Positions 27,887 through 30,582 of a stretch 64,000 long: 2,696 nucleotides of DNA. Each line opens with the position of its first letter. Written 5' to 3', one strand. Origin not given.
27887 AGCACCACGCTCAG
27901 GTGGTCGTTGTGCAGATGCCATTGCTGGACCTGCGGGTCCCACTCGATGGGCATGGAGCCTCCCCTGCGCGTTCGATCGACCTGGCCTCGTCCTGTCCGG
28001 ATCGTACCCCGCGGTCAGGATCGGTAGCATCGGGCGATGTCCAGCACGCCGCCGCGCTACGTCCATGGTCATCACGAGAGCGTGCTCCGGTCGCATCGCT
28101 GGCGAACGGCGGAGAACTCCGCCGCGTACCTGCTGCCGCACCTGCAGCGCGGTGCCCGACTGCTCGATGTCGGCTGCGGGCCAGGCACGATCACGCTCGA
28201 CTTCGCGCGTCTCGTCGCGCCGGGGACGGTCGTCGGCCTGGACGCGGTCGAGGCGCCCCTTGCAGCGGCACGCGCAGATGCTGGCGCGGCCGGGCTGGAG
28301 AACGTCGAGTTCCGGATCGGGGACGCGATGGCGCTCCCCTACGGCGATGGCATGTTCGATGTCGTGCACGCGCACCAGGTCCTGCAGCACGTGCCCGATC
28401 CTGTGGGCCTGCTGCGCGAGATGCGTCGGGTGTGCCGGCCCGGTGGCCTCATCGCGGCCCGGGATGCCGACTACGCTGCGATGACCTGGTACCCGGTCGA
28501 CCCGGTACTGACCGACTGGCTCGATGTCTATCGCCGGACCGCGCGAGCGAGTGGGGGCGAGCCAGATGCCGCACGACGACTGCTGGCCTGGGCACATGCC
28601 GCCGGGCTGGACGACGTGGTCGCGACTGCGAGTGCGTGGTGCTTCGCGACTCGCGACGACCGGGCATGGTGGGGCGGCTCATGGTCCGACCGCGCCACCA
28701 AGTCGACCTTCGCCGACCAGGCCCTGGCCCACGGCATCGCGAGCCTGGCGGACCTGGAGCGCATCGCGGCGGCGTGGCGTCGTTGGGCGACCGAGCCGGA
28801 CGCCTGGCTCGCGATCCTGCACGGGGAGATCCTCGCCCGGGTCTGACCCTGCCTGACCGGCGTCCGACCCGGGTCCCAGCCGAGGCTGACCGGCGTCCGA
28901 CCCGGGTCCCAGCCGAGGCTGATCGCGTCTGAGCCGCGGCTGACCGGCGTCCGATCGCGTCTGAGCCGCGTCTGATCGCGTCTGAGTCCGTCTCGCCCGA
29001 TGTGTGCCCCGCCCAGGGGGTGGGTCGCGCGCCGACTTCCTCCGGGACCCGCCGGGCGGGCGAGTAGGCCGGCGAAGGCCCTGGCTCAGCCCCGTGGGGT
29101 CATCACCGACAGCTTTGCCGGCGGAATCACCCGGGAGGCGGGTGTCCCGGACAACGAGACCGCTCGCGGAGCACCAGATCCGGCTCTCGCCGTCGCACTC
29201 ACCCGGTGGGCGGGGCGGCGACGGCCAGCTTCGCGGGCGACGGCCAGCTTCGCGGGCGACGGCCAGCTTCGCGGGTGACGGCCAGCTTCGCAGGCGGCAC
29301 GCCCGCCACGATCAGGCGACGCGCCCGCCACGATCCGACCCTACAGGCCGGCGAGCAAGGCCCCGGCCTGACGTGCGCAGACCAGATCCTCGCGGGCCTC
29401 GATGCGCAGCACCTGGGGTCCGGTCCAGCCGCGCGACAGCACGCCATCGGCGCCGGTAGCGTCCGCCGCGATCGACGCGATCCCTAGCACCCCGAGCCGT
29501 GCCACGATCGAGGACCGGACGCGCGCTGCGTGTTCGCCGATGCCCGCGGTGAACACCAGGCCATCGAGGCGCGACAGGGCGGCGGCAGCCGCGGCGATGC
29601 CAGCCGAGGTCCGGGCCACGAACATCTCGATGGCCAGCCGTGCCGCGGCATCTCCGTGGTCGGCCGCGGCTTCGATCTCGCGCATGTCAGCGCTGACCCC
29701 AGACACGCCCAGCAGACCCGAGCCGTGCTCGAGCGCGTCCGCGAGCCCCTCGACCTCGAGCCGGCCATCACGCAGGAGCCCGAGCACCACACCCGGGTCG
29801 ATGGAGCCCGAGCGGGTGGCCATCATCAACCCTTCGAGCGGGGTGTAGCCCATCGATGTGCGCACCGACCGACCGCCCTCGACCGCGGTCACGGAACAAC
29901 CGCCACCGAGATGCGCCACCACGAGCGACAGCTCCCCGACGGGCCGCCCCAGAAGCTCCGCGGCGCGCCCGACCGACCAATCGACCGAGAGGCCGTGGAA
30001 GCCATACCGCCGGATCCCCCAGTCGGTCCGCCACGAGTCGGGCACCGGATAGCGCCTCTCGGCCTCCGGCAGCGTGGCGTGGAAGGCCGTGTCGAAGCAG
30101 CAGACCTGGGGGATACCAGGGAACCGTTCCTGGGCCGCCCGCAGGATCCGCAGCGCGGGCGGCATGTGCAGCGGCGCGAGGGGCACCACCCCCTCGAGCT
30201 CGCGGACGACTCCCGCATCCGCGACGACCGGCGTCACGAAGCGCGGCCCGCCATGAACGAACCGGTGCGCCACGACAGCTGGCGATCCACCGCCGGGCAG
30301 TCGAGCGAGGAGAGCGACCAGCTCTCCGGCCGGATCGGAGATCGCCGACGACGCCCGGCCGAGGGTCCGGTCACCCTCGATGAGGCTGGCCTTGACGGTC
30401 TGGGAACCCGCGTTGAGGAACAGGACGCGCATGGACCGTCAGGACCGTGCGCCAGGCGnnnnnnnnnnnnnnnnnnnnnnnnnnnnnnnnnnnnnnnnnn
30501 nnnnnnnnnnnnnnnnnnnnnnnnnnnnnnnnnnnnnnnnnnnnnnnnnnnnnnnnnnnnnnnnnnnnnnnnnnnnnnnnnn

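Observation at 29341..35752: Phosphoketolase-acetate kinase operon co-transcribed with a NUDIX hydrolase and a secreted META-PASTA protein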

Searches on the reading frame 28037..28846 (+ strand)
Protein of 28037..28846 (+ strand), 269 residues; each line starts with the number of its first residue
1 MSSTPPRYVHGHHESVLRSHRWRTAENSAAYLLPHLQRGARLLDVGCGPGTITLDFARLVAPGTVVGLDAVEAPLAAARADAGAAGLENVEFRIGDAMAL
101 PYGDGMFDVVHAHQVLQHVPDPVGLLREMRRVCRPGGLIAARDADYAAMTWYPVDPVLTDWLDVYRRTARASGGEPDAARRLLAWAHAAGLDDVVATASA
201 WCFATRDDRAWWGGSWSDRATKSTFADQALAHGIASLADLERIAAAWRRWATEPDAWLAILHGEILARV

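Call 36: search_protein_families(library=pfam, proteins=[window:28037-28846:+], max_evalue=0.01)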
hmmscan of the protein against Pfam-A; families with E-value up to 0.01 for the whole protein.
window:28037-28846:+ (269 aa): 12 families
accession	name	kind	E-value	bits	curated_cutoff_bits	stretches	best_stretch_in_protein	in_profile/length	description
PF13847.12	Methyltransf_31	-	1.1e-27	96.9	27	1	38-150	3-116/145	Methyltransferase domain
PF08241.18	Methyltransf_11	-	4.1e-25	88.7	21.2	1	43-140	1-94/95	Methyltransferase domain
PF13649.12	Methyltransf_25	-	4.7e-23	82.1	27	1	43-137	2-97/97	Methyltransferase domain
PF13489.12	Methyltransf_23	-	1.3e-17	64.4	27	1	23-191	7-159/164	Methyltransferase domain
PF08242.18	Methyltransf_12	-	1.2e-16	61.6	30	1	43-139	1-98/98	Methyltransferase domain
PF01209.24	Ubie_methyltran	-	1.4e-16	61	20.1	1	36-140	45-150/233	ubiE/COQ5 methyltransferase family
PF01135.25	PCMT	-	6.7e-07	29.7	20.3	1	33-121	69-157/210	Protein-L-isoaspartate(D-aspartate) O-methyltransferase (PCMT)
PF05175.20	MTS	-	5.2e-06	26.7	23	1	27-100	18-93/170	Methyltransferase small domain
PF07021.18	MetW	-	1.2e-05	25.5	21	1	32-134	7-103/193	Methionine biosynthesis protein MetW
PF08003.17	Methyltransf_9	-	0.00098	18.6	23.8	1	22-137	98-213/315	Protein of unknown function (DUF1698)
PF02390.23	Methyltransf_4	-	0.0014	18.5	24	1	42-99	5-62/173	Putative methyltransferase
PF24675.1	NpmA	-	0.0023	17.7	60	1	41-102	26-91/214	16S rRNA (adenine(1408)-N(1))-methyltransferase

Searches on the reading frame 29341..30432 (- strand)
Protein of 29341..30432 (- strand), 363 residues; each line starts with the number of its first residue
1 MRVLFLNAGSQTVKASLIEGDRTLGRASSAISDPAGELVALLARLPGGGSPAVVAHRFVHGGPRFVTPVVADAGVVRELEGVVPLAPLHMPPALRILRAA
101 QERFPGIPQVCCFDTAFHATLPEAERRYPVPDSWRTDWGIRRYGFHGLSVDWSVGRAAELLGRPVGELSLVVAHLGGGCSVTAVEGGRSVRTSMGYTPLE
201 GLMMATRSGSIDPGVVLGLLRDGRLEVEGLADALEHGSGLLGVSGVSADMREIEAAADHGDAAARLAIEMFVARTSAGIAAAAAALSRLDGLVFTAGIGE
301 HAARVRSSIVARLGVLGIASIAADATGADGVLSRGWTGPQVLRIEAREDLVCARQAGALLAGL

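Call 8: search_protein_families(library=pfam, proteins=[window:29341-30432:-], max_evalue=0.01)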
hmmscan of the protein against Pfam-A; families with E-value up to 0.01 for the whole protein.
window:29341-30432:- (363 aa): 1 family
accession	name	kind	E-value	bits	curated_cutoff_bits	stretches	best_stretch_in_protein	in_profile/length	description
PF00871.23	Acetate_kinase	-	1.7e-94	317.1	22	1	53-354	85-392/392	Acetokinase family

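Call 9: search_protein_families(library=ncbifam, proteins=[window:29341-30432:-], max_evalue=0.01)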
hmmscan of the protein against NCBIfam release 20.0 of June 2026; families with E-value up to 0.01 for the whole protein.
window:29341-30432:- (363 aa): 8 families
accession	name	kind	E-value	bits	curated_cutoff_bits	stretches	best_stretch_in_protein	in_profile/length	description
TIGR00016.1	ackA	subfamily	3.8e-91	305.8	293.4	1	53-356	90-400/405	acetate/propionate family kinase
NF005462.0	PRK07058.1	equivalog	8.5e-81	272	486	1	52-360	87-390/396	acetate/propionate family kinase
NF009045.0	PRK12379.1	equivalog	1.6e-79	267.6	580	1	51-319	80-348/402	propionate kinase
NF009099.0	PRK12440.1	equivalog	5.8e-75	252.7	693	1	38-360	71-397/397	acetate/propionate family kinase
NF009063.0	PRK12397.1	equivalog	1.1e-73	248.3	659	1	54-353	87-386/404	acetate/propionate family kinase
NF005520.0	PRK07157.1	equivalog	4.7e-67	226.8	561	1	53-315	86-347/400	acetate kinase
NF002834.0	PRK03011.1-5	subfamily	8.7e-23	81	222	1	141-319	150-326/357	butyrate kinase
TIGR02707.1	butyr_kinase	equivalog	1.7e-15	56.9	289.1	1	144-312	150-316/351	butyrate kinase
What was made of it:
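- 29341..30432 (-): ackA, acetate kinase, 363 aa. PF00871 E 1.7e-94 and TIGR00016 above its cut-off (calls 8, 9).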

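Call 87: search_solved_structures(query=window:29341-30432:-, max_evalue=1e-20, show_alignments=1)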
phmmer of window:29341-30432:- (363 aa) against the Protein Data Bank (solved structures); distinct sequences matched with E-value up to 1e-20: 19.
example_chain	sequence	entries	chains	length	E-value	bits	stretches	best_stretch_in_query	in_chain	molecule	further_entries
4dq8_A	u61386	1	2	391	1.2e-72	248.3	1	3-359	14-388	Acetate kinase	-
2iir_A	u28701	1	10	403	1.6e-71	244.6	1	53-356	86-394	Acetate kinase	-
1tuu_A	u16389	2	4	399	1.5e-70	241.5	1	51-319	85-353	Acetate kinase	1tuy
1g99_A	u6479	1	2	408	1.6e-70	241.4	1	51-319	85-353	ACETATE KINASE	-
7fj7_A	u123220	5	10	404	1.7e-68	234.6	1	54-320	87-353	Probable propionate kinase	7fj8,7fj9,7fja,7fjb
4xh4_A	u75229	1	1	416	3e-68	233.9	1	12-319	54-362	Propionate kinase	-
4fwl_A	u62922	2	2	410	1.1e-67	232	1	12-319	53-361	Propionate kinase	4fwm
1x3m_A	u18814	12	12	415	1.1e-67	232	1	12-319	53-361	Propionate kinase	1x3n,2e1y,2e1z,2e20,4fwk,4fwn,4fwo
4xh1_A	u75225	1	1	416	1.1e-67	232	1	12-319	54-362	Propionate kinase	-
4xh5_A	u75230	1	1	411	2.9e-67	230.6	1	12-319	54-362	Propionate kinase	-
6ioy_A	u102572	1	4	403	5.1e-66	226.5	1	53-346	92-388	Acetate kinase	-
4ijn_A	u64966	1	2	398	1.1e-63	218.8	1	53-354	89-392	Acetate kinase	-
3khy_A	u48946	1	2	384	1.6e-62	215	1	53-355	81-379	Propionate kinase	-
3p4i_A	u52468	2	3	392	8.2e-62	212.7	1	2-361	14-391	Acetate kinase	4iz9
3r9p_A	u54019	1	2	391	6.2e-61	209.8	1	2-361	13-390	AckA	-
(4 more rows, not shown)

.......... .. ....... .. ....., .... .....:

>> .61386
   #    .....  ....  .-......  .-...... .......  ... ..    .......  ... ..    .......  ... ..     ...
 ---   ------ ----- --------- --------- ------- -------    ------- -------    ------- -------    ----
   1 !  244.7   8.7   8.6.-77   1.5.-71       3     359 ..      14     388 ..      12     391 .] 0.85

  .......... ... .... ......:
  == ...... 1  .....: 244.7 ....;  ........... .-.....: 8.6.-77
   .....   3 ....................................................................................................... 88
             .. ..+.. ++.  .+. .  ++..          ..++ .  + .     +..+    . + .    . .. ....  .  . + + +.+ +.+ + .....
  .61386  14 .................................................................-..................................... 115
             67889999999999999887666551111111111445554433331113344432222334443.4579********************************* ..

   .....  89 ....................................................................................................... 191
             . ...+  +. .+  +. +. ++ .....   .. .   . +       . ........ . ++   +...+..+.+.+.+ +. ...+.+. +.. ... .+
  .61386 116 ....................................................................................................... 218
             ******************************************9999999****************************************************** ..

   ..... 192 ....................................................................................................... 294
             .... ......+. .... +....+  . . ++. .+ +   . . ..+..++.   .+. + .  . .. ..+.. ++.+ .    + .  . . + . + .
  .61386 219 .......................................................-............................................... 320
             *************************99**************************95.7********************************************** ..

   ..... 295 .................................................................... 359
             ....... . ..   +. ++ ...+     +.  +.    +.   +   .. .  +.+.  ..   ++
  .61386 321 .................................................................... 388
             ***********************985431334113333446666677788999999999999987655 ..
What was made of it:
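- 29341..30432 (-): It aligns end to end with PDB acetate kinase 4dq8 at E 1.2e-72, with short N-terminal deletions (call 87).
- On Acetate kinase (AckA): 4dq8 aligns over query residues 3-359 (call 87).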
